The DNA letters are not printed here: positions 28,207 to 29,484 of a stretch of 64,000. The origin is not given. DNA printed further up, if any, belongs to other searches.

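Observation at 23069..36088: DeoR-associated ketose/aminosugar utilisation island, possibly frl-like (Amadori) or aga-like (galactosamine/tagatose-6-P)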

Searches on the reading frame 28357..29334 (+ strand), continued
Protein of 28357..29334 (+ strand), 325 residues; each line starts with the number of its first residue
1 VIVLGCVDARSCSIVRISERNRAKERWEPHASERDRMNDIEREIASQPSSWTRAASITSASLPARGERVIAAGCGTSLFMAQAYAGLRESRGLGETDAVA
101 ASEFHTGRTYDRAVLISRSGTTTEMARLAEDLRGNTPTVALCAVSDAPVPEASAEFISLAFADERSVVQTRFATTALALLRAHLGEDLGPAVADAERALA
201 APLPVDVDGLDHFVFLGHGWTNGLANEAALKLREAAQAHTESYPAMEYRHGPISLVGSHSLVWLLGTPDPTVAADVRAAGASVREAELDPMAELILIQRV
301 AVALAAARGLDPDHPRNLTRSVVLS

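Call 29: search_protein_families(library=ncbifam, proteins=[L035:14005-14826:+, L035:10866-11795:+, L035:11792-12871:+, L016:5972-6724:+, L016:16018-17019:+, L016:15179-16021:+, L010:5234-6100:-, L010:18313-19224:-, L080:7564-8745:-, L045:11892-12818:+], max_evalue=1e-8)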
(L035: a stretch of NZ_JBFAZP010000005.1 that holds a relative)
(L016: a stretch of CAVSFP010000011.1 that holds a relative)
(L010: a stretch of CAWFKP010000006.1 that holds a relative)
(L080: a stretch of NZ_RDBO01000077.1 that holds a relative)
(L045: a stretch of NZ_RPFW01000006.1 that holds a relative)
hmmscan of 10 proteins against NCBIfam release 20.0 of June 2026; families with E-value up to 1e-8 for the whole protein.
L035:14005-14826:+ (273 aa): 20 families
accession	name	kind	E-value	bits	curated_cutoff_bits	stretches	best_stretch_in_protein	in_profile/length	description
NF009374.0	PRK12737.1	subfamily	9.9e-70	234.8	383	1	14-270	19-277/284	tagatose-bisphosphate aldolase subunit GatY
NF009497.0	PRK12857.1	equivalog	1.6e-69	234.3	423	1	14-270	19-277/284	class II fructose-1,6-bisphosphate aldolase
TIGR01859.1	fruc_bis_ald_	equivalog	2.2e-69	234.3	343.05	1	14-271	17-276/282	class II fructose-1,6-bisphosphate aldolase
TIGR00167.1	cbbA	subfamily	2.9e-67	227.1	215.6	1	14-270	19-283/290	ketose-bisphosphate aldolase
NF006626.0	PRK09195.1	subfamily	7.7e-66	222.1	384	1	14-269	19-276/284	tagatose-bisphosphate aldolase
TIGR01858.1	tag_bisphos_ald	equivalog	4.9e-65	219.4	443.55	1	12-268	15-273/282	tagatose bisphosphate family class II aldolase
NF006042.0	PRK08185.1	subfamily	3.2e-56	190.8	405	1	14-272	18-279/287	hypothetical protein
NF005943.0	PRK07998.1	equivalog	2.1e-55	188.2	364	1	15-272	20-276/283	class II aldolase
NF005823.0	PRK07709.1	equivalog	7.7e-54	183.4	545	1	14-269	19-277/285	class II fructose-bisphosphate aldolase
NF009375.0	PRK12738.1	equivalog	6.7e-53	179.7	542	1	12-268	17-275/286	tagatose-bisphosphate aldolase subunit KbaY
NF005288.0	PRK06806.1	equivalog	1.2e-50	172.3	396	1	13-243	18-248/281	class II fructose-bisphosphate aldolase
NF006376.0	PRK08610.1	equivalog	3.3e-50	171.4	527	1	12-268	17-276/286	class II fructose-bisphosphate aldolase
NF005284.0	PRK06801.1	equivalog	1.2e-49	169.2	406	1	14-240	19-248/286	ketose 1,6-bisphosphate aldolase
NF005481.0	PRK07084.1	equivalog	5.1e-48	163.9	511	2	12-209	26-234/324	class II fructose-bisphosphate aldolase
NF005590.0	PRK07315.1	equivalog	1.6e-42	145.9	443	1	12-269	17-285/293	class II fructose-bisphosphate aldolase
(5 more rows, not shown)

L035:10866-11795:+ (309 aa): 12 families
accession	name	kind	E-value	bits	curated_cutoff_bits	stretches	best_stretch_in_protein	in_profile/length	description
TIGR00744.1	ROK_glcA_fam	subfamily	7.5e-49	166.7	260.35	1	14-202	1-188/318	ROK family glucokinase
NF003461.0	PRK05082.1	subfamily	6.8e-45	153.7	283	1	12-303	2-287/291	N-acetylmannosamine kinase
NF047937.1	TransRegNagC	equivalog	4e-42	144.8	650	1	12-300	80-382/399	DNA-binding transcriptional regulator NagC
NF047821.1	NactlManKinNanK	equivalog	5.1e-41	141.1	450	1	12-302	2-286/288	N-acetylmannosamine kinase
NF007251.0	PRK09698.1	equivalog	2.6e-37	128.7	253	1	12-307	7-301/304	allose kinase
NF009835.0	PRK13310.1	equivalog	3e-31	108.9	380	1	16-304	5-302/303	N-acetylglucosamine kinase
NF049930.1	TransRegMlc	equivalog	1.1e-27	97.5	530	1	15-300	89-388/405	sugar metabolism global transcriptional regulator Mlc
NF045551.1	GK_Pyrobac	equivalog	1.1e-27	97.2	500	1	13-305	2-283/294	ATP-dependent glucokinase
NF007108.0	PRK09557.1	equivalog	3.7e-25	88.8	443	1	14-301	4-299/303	fructokinase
NF042998.1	bglucokin_BglK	equivalog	8.3e-25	87.6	550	1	13-299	3-282/291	beta-glucoside kinase BglK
NF045942.1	PolPhglucPhase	equivalog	2.8e-18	66.6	250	1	14-175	3-155/242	polyphosphate--glucose phosphotransferase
NF009836.0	PRK13311.1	equivalog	2.8e-14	53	551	1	15-240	4-238/256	N-acetyl-D-glucosamine kinase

L035:11792-12871:+ (359 aa): 8 families
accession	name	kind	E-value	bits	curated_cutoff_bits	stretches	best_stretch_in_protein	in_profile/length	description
TIGR00221.1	nagA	equivalog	1.7e-73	247.8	225.65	1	32-349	52-373/380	N-acetylglucosamine-6-phosphate deacetylase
NF008371.0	PRK11170.1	equivalog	1.6e-53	182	483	1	32-352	49-373/382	N-acetylglucosamine-6-phosphate deacetylase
NF011984.0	PRK15446.1-5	equivalog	1.1e-13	50.8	260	1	294-358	311-378/379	alpha-D-ribose 1-methylphosphonate 5-triphosphate diphosphatase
TIGR02318.1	phosphono_phnM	equivalog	2.7e-13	49.6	390.55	1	295-351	308-368/376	phosphonate metabolism protein PhnM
NF011981.0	PRK15446.1-2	equivalog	3e-10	39.3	375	0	293-358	307-377/378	alpha-D-ribose 1-methylphosphonate 5-triphosphate diphosphatase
NF011990.0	PRK15446.2-6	subfamily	1e-09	37.6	233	0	295-358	315-382/390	alpha-D-ribose 1-methylphosphonate 5-triphosphate diphosphatase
NF011983.0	PRK15446.1-4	equivalog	4.5e-09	35.7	486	0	304-358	321-378/379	alpha-D-ribose 1-methylphosphonate 5-triphosphate diphosphatase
TIGR03178.1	allantoinase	equivalog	5.8e-09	35.3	357.85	0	284-346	325-387/441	allantoinase AllB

L016:5972-6724:+ (250 aa): 225 families (the best 25 are shown)
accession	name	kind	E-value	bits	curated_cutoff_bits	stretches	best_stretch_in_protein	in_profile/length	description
NF005559.1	PRK07231.1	subfamily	4.9e-75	252.2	215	1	4-247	2-248/249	glucose 1-dehydrogenase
NF052558.1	MBtsdlDhBudC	equivalog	7e-72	242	270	1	5-248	2-243/250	meso-2,3-butanediol dehydrogenase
NF004791.0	PRK06138.1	equivalog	8e-71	238.3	312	1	4-248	3-251/252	SDR family oxidoreductase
NF004198.0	PRK05653.1-3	equivalog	1.2e-68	231.2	296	1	4-246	5-246/248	3-oxoacyl-ACP reductase FabG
TIGR01830.1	3oxo_ACP_reduc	equivalog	9.1e-68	228.5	297.75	1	9-245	1-237/239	3-oxoacyl-[acyl-carrier-protein] reductase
NF009466.0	PRK12826.1-2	subfamily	4.3e-64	216.4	222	1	6-247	3-245/248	3-oxoacyl-ACP reductase FabG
NF005309.0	PRK06841.1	subfamily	1.8e-61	207.8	286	1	4-245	13-251/255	GolD/DthD family dehydrogenase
NF006070.0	PRK08213.1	subfamily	7e-61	206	279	1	4-248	10-258/259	gluconate 5-dehydrogenase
NF005711.0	PRK07523.1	subfamily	1.9e-59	201.4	413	1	4-248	8-253/255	SDR family oxidoreductase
NF004818.0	PRK06172.1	equivalog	5.5e-59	199.5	336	1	4-248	5-252/253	SDR family oxidoreductase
TIGR03206.1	benzo_BadH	equivalog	1.4e-58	198.2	431.2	1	4-245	1-247/250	2-hydroxycyclohexanecarboxyl-CoA dehydrogenase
NF047923.1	pyridox_DH_SDR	equivalog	2.1e-58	197.7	325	1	6-246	3-240/243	pyridoxal 4-dehydrogenase, SDR-type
NF004197.0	PRK05653.1-1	equivalog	5.9e-58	196.4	332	1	4-246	5-246/249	3-oxoacyl-ACP reductase FabG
NF005067.0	PRK06484.1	equivalog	6.4e-58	196.6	713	1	6-248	9-253/524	short chain dehydrogenase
NF004713.0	PRK06057.1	equivalog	7.1e-58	196.1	404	1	3-245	6-248/257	3-oxoacyl-ACP reductase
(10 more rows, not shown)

L016:16018-17019:+ (333 aa): 19 families
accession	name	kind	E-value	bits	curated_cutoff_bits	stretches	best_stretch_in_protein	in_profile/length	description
NF003808.0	PRK05396.1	equivalog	2.5e-60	204.2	380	1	1-332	1-339/341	L-threonine 3-dehydrogenase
TIGR00692.1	tdh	equivalog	8.7e-60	202.5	458.35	1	12-331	11-338/340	L-threonine 3-dehydrogenase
NF041097.1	keto_inos_dh_IolM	equivalog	3.8e-53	180.5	450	1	10-320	38-377/389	scyllo-inosose 3-dehydrogenase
NF007489.0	PRK10083.1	equivalog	1.8e-50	171.9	376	1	1-306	1-308/339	Zn-dependent oxidoreductase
NF007375.0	PRK09880.1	equivalog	6.5e-41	140.2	469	1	27-303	30-312/344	L-idonate 5-dehydrogenase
NF010344.0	PRK13771.1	subfamily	8.7e-38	130.1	349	1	1-320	1-320/334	putative alcohol dehydrogenase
NF041172.1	AcrlCoa_red_Thmprot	equivalog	1.7e-37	129.1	500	1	1-322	1-323/334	acryloyl-CoA reductase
TIGR03366.1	HpnZ_proposed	hypoth_equivalog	1.3e-36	126.4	328.1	1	21-291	2-290/315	putative phosphonate catabolism associated alcohol dehydrogenase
TIGR03451.1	mycoS_dep_FDH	equivalog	4.7e-32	111.2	512.9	1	17-330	19-356/358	S-(hydroxymethyl)mycothiol dehydrogenase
TIGR03989.1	Rxyl_3153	subfamily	3.7e-30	105.4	440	2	11-107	13-109/370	NDMA-dependent alcohol dehydrogenase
NF007642.0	PRK10309.1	equivalog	1.4e-26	93.5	550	1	1-307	1-319/347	galactitol-1-phosphate 5-dehydrogenase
NF006940.0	PRK09422.1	equivalog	1.9e-26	92.8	344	1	1-324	1-326/338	alcohol dehydrogenase AdhP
TIGR03201.1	dearomat_had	equivalog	6.1e-26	91.3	338.65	1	8-321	6-337/349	6-hydroxycyclohex-1-ene-1-carbonyl-CoA dehydrogenase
TIGR02822.1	adh_fam_2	subfamily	1.7e-23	83.3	283.5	1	7-320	10-317/329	zinc-binding alcohol dehydrogenase family protein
NF047908.1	AldhRedAhr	equivalog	4.3e-23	81.7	470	1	23-331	27-333/335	NADPH-dependent aldehyde reductase Ahr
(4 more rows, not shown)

L016:15179-16021:+ (280 aa): 2 families
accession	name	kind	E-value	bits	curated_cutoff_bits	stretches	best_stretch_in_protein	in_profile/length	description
NF001911.0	PRK00685.1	equivalog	7.6e-25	87.7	144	1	21-239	3-197/228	metal-dependent hydrolase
NF008688.0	PRK11709.1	equivalog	1.9e-14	53.3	306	1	50-240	96-287/355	L-ascorbate 6-phosphate lactonase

L010:5234-6100:- (288 aa): 2 families
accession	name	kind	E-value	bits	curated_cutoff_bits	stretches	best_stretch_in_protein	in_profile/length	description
NF047869.1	myo_kin_aldol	exception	1e-18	67.1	600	1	4-199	363-546/586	bifunctional 5-dehydro-2-deoxygluconokinase/5-dehydro-2-deoxyphosphogluconate aldolase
NF009498.0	PRK12858.1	subfamily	1.9e-10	40.2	184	0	6-194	25-208/342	tagatose 1,6-diphosphate aldolase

L010:18313-19224:- (303 aa): 0 families

L080:7564-8745:- (393 aa): 8 families
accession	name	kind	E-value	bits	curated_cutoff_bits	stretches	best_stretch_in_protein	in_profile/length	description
NF040723.1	UDP-GlcNAcDh_Arch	equivalog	4.9e-28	98.5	450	1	4-201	1-186/302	UDP-N-acetylglucosamine 3-dehydrogenase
TIGR04380.1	myo_inos_iolG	equivalog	3.3e-27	95.2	355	1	4-211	2-204/330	inositol 2-dehydrogenase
NF052679.1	InsChiInosDhIolG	equivalog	3.7e-22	78.8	540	1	4-193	3-186/343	bifunctional inositol 2-dehydrogenase/D-chiro-inositol 1-dehydrogenase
NF052479.1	LevoglcsnDh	equivalog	4e-21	75.1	650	1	31-264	39-265/386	levoglucosan dehydrogenase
NF058561.1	BT_2158_fam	equivalog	8.3e-17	60.9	750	1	27-149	56-180/487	glycoside 3-dehydrogenase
NF041392.1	XylDh_Gfo6_Halo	equivalog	2.7e-16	59.3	350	1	4-150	17-167/350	D-xylose 1-dehydrogenase Gfo6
NF008607.0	PRK11579.1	subfamily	3.1e-16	59.3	330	1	4-187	5-184/346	oxidoreductase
NF058563.1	BT_2159_fam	equivalog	6e-09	35.4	650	1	5-154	2-151/350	disaccharide 3-dehydrogenase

L045:11892-12818:+ (308 aa): 20 families
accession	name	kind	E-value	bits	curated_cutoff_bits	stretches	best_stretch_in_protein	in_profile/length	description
TIGR01859.1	fruc_bis_ald_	equivalog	5.6e-67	226.4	343.05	1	5-279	3-280/282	class II fructose-1,6-bisphosphate aldolase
NF009374.0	PRK12737.1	subfamily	4e-66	222.9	383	1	5-278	5-281/284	tagatose-bisphosphate aldolase subunit GatY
NF006626.0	PRK09195.1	subfamily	1.2e-65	221.4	384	1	1-277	1-280/284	tagatose-bisphosphate aldolase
NF009497.0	PRK12857.1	equivalog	5.9e-65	219.3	423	1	1-279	1-282/284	class II fructose-1,6-bisphosphate aldolase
TIGR00167.1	cbbA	subfamily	3e-64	217.2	215.6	1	1-280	1-289/290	ketose-bisphosphate aldolase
TIGR01858.1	tag_bisphos_ald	equivalog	2.3e-60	204.1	443.55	1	8-277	6-278/282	tagatose bisphosphate family class II aldolase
NF006042.0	PRK08185.1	subfamily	1.5e-57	195.1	405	1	3-280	2-283/287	hypothetical protein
NF005823.0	PRK07709.1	equivalog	1.9e-53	182.1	545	1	1-277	1-281/285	class II fructose-bisphosphate aldolase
NF005288.0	PRK06806.1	equivalog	1.8e-52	178.3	396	1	1-274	1-274/281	class II fructose-bisphosphate aldolase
NF009375.0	PRK12738.1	equivalog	1.8e-52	178.3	542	1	8-279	8-282/286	tagatose-bisphosphate aldolase subunit KbaY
NF006376.0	PRK08610.1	equivalog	7.8e-51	173.5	527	1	1-280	1-284/286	class II fructose-bisphosphate aldolase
NF005943.0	PRK07998.1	equivalog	3.9e-50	170.9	364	1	5-273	5-273/283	class II aldolase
NF005284.0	PRK06801.1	equivalog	1.2e-48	165.9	406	1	1-244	1-248/286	ketose 1,6-bisphosphate aldolase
NF005590.0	PRK07315.1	equivalog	9.9e-45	153.1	443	1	1-279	1-291/293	class II fructose-bisphosphate aldolase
NF004493.0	PRK05835.1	equivalog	7.3e-40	137.1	558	1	7-222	6-227/307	class II fructose-bisphosphate aldolase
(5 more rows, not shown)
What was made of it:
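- On aga-type GalN/GalNAc pathway: NagA-like genes are present in the Streptomyces/Longispora-type loci (call 29).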

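Call 31: search_protein_families(library=pfam, proteins=[L010:18313-19224:-, L045:3474-5216:-, L010:6174-6590:-, L011:7624-8118:-, L010:5234-6100:-, L010:19405-19914:+, L010:19953-20285:+, L016:765-2231:-, L032:4903-7371:+, L046:4650-5948:+], max_evalue=0.0001)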
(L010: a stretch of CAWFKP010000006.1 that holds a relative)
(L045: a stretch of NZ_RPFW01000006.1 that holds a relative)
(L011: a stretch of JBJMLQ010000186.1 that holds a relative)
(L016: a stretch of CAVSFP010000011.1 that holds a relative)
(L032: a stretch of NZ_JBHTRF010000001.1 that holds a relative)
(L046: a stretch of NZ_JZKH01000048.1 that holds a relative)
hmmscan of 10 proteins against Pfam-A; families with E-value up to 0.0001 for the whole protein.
L010:18313-19224:- (303 aa): 1 family
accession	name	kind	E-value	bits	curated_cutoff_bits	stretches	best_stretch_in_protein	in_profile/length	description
PF03537.19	Glyco_hydro_114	-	3.7e-68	229.7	27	1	49-295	1-228/231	Glycoside-hydrolase family GH114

L045:3474-5216:- (580 aa): 1 family
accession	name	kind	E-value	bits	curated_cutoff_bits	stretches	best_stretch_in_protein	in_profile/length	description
PF03537.19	Glyco_hydro_114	-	4.5e-31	108.3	27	1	287-565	1-227/231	Glycoside-hydrolase family GH114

L010:6174-6590:- (138 aa): 1 family
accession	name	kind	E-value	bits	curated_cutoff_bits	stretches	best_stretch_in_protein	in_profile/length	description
PF18029.7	Glyoxalase_6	-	1.5e-28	100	23.6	1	1-137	2-105/106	Glyoxalase-like domain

L011:7624-8118:- (164 aa): 3 families
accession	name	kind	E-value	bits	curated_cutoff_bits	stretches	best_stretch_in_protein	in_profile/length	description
PF00583.31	Acetyltransf_1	-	7.4e-17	62.1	20.7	1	26-132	20-116/116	Acetyltransferase (GNAT) family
PF13508.13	Acetyltransf_7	-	1.3e-12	48.3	27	1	39-133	3-83/84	Acetyltransferase (GNAT) domain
PF13673.13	Acetyltransf_10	-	2.4e-07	31.2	23.6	1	31-135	22-110/128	Acetyltransferase (GNAT) domain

L010:5234-6100:- (288 aa): 1 family
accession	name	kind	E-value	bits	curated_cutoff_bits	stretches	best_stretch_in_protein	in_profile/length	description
PF09863.15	DUF2090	-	8.7e-32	110.9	27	1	4-282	38-308/310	Uncharacterized protein conserved in bacteria (DUF2090)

L010:19405-19914:+ (169 aa): 1 family
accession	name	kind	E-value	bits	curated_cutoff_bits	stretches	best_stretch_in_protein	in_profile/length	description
PF01661.27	Macro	-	1.4e-40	138.4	22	1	20-137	1-118/118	Macro domain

L010:19953-20285:+ (110 aa): 1 family
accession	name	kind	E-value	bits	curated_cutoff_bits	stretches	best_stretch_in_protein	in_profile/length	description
PF00581.25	Rhodanese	-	1.4e-18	67.6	22.2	1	10-95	5-102/102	Rhodanese-like domain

L016:765-2231:- (488 aa): 0 families

L032:4903-7371:+ (822 aa): 2 families
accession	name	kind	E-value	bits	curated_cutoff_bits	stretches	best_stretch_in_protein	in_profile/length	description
PF14200.12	RicinB_lectin_2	-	2.9e-48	162.9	25.6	4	723-808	1-88/89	Ricin-type beta-trefoil lectin domain-like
PF00652.28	Ricin_B_lectin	-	5.9e-17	62.5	29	1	697-819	10-126/126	Ricin-type beta-trefoil lectin domain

L046:4650-5948:+ (432 aa): 1 family
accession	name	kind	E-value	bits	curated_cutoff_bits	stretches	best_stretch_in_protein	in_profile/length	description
PF01547.30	SBP_bac_1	-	7.2e-38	131.7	26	1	49-329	16-304/307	Bacterial extracellular solute-binding protein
